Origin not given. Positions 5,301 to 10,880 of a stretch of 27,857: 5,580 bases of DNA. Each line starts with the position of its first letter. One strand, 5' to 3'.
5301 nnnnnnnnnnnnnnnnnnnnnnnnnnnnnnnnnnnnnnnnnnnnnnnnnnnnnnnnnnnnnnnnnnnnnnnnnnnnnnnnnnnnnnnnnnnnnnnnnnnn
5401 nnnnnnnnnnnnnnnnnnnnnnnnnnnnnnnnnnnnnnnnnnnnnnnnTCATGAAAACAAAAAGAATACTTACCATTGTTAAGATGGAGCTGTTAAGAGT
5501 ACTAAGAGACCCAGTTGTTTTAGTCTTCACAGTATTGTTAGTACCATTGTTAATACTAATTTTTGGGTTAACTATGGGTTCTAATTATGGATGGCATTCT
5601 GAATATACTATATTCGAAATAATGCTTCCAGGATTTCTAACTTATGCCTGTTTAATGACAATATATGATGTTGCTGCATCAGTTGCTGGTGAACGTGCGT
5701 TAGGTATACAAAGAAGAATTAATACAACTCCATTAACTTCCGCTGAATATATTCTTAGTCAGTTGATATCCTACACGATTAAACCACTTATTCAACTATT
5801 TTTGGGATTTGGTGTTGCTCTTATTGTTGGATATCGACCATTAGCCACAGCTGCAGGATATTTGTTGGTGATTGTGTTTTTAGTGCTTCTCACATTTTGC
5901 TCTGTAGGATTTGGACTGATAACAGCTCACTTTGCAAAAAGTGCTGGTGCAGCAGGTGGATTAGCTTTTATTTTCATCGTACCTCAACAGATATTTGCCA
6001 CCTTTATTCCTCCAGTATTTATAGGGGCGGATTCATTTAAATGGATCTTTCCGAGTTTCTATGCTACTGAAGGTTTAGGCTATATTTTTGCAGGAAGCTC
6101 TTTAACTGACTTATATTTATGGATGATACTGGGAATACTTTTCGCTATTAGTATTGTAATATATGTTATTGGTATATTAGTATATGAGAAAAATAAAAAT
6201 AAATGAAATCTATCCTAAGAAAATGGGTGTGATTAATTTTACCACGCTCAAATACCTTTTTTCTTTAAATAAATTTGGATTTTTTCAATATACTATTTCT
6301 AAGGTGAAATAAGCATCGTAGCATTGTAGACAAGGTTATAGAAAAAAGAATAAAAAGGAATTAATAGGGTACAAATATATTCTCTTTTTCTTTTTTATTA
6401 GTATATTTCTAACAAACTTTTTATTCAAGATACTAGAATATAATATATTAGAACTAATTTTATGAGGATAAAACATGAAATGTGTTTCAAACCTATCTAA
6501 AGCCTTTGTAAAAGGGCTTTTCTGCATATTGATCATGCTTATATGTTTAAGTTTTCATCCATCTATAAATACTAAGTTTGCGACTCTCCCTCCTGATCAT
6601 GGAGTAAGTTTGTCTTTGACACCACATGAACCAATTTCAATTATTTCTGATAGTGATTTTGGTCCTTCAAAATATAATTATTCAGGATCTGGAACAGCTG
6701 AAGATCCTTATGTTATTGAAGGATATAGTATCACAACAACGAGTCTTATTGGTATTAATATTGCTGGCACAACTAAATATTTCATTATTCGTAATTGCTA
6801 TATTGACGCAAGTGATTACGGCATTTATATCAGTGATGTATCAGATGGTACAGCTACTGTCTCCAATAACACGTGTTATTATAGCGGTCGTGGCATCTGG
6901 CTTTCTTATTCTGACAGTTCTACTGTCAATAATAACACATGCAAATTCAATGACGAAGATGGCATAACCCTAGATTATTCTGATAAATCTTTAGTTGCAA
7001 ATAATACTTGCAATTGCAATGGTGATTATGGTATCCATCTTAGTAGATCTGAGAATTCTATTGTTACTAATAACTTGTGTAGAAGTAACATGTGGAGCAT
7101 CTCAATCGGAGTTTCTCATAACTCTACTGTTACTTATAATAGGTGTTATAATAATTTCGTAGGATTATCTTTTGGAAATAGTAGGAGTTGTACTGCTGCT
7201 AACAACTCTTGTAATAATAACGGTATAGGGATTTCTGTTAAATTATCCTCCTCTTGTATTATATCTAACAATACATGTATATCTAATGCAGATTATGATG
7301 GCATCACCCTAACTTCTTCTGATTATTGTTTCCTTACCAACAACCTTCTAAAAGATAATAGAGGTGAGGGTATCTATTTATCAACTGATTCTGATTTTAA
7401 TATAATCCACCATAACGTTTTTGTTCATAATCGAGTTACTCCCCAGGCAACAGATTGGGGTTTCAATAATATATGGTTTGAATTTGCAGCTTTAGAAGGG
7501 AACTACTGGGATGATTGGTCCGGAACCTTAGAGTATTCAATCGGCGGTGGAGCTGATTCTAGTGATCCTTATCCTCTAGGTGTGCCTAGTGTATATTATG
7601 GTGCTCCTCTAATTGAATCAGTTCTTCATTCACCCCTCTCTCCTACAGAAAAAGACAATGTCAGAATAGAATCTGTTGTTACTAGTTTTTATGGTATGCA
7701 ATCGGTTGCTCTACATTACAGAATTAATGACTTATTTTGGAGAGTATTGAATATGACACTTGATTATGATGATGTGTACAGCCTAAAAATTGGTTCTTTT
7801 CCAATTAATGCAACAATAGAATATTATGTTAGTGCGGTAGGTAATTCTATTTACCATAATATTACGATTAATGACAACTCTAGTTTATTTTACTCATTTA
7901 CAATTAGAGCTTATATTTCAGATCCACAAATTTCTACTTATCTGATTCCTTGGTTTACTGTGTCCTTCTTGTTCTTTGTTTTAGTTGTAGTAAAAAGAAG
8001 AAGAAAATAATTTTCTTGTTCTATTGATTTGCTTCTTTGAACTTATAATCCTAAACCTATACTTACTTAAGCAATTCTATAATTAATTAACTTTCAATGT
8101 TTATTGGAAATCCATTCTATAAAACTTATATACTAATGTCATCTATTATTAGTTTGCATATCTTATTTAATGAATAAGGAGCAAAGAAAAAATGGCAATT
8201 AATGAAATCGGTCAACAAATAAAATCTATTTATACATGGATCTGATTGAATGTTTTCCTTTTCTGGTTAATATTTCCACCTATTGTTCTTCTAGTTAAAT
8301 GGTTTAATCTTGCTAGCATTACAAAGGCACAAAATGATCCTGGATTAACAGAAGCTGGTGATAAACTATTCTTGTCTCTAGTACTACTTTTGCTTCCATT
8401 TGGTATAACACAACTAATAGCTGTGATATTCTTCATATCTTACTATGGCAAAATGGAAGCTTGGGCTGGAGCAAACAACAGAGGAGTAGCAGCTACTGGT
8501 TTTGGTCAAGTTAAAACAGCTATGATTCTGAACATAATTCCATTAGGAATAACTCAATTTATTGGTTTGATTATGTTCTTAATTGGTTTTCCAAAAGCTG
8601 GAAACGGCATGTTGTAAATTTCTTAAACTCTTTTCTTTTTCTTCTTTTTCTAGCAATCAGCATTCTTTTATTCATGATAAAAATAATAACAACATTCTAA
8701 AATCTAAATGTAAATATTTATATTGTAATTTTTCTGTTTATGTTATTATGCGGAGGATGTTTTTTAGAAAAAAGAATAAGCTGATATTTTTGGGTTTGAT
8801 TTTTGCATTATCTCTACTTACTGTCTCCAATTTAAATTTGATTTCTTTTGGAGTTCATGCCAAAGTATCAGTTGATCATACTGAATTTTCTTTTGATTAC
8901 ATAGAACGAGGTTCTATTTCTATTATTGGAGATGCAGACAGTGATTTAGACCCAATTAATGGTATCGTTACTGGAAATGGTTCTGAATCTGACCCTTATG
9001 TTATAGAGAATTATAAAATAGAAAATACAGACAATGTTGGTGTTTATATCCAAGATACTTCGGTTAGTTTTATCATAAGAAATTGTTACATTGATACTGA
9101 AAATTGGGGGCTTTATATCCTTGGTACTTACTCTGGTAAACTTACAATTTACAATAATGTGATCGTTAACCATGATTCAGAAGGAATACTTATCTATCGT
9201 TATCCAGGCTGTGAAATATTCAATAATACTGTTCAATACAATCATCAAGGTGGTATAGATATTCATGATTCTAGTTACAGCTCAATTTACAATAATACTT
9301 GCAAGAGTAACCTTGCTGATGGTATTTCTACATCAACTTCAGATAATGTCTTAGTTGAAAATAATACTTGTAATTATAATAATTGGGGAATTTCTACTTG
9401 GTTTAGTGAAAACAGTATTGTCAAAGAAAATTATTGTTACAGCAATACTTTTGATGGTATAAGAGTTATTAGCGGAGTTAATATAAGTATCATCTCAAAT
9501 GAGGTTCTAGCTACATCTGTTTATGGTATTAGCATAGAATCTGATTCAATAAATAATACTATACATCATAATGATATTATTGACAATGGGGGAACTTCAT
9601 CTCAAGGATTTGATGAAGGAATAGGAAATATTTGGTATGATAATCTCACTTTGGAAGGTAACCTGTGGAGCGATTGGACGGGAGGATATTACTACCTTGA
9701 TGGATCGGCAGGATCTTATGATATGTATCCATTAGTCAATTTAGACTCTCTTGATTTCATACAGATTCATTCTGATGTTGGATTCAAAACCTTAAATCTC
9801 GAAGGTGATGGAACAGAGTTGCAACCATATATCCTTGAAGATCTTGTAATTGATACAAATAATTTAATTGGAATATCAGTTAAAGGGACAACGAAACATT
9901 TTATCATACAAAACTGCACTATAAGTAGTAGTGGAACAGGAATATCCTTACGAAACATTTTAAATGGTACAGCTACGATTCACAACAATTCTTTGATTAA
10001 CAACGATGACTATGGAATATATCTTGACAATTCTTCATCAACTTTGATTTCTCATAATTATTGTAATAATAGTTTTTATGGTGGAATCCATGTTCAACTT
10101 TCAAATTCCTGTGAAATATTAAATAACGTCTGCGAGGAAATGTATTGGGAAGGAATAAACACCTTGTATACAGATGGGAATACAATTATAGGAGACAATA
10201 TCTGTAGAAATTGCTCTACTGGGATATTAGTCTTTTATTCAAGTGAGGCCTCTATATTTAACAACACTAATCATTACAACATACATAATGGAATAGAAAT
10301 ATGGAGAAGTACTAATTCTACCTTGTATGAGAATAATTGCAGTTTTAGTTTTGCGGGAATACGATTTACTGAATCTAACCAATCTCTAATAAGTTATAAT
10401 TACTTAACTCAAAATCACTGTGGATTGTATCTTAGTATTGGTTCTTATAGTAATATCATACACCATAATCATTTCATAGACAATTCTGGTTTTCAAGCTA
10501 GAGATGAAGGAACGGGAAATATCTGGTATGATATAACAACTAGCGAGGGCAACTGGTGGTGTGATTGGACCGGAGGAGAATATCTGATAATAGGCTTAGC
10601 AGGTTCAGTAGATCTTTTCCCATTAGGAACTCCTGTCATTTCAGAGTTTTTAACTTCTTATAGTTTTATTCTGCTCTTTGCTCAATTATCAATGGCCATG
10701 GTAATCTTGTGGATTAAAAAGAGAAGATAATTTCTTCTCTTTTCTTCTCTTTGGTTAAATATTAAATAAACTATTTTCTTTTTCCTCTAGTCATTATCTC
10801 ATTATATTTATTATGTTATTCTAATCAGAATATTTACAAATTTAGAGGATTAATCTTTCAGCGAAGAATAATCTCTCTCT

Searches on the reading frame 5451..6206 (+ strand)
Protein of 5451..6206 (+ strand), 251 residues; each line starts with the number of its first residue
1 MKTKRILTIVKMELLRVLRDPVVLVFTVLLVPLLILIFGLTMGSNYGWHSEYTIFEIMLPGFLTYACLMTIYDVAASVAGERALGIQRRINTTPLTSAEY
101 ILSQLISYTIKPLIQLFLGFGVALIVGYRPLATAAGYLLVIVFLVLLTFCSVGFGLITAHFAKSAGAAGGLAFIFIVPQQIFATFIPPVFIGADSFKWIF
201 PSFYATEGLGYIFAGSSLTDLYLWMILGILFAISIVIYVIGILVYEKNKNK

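Call 12: search_protein_families(library=pfam, proteins=[window:5451-6206:+], max_evalue=0.001)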
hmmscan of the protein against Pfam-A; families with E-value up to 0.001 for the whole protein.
window:5451-6206:+ (251 aa): 3 families
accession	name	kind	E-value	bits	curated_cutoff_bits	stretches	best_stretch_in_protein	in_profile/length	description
PF01061.29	ABC2_membrane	-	5.6e-15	55.9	26.9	1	6-212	3-209/211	ABC-2 type transporter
PF12698.13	ABC2_membrane_3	-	3.5e-11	43.2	31.6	1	55-243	161-347/347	ABC-2 family transporter protein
PF12679.13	ABC2_membrane_2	-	0.00022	21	27.2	0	7-248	1-281/283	ABC-2 family transporter protein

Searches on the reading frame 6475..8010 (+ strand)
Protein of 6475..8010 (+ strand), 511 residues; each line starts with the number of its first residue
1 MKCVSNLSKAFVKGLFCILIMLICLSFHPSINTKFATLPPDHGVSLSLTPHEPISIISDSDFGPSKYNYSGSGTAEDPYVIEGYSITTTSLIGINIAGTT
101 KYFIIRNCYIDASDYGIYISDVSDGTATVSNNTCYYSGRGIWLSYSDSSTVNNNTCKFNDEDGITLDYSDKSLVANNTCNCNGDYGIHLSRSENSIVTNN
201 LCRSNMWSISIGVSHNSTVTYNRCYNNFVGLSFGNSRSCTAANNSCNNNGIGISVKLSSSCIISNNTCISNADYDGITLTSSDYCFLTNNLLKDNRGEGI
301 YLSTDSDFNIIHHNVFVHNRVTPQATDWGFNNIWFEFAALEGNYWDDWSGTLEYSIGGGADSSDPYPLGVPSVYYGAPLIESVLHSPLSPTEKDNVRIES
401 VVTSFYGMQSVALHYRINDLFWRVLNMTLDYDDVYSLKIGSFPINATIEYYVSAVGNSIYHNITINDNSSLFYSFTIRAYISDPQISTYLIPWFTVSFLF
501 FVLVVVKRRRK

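Call 12: search_protein_families(library=pfam, proteins=[window:6475-8010:+], max_evalue=0.001)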
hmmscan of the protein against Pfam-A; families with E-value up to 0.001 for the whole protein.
window:6475-8010:+ (511 aa): 2 families
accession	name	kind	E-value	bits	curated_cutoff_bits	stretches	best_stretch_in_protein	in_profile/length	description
PF05048.19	NosD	-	5.7e-33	114.6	23.6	2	194-350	48-212/212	Periplasmic copper-binding protein (NosD)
PF13229.12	Beta_helix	-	6.6e-27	94.5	25.9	2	93-245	2-157/158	Right handed beta helix region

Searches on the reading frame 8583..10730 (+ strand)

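Call 12: search_protein_families(library=pfam, proteins=[window:8583-10730:+], max_evalue=0.001)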
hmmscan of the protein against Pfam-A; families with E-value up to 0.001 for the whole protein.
window:8583-10730:+ (715 aa): 2 families
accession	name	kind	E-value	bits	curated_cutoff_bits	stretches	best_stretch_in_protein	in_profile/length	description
PF13229.12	Beta_helix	-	1.4e-40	138.9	25.9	4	201-360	2-156/158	Right handed beta helix region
PF05048.19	NosD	-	1.2e-35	123.3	23.6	4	501-664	40-212/212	Periplasmic copper-binding protein (NosD)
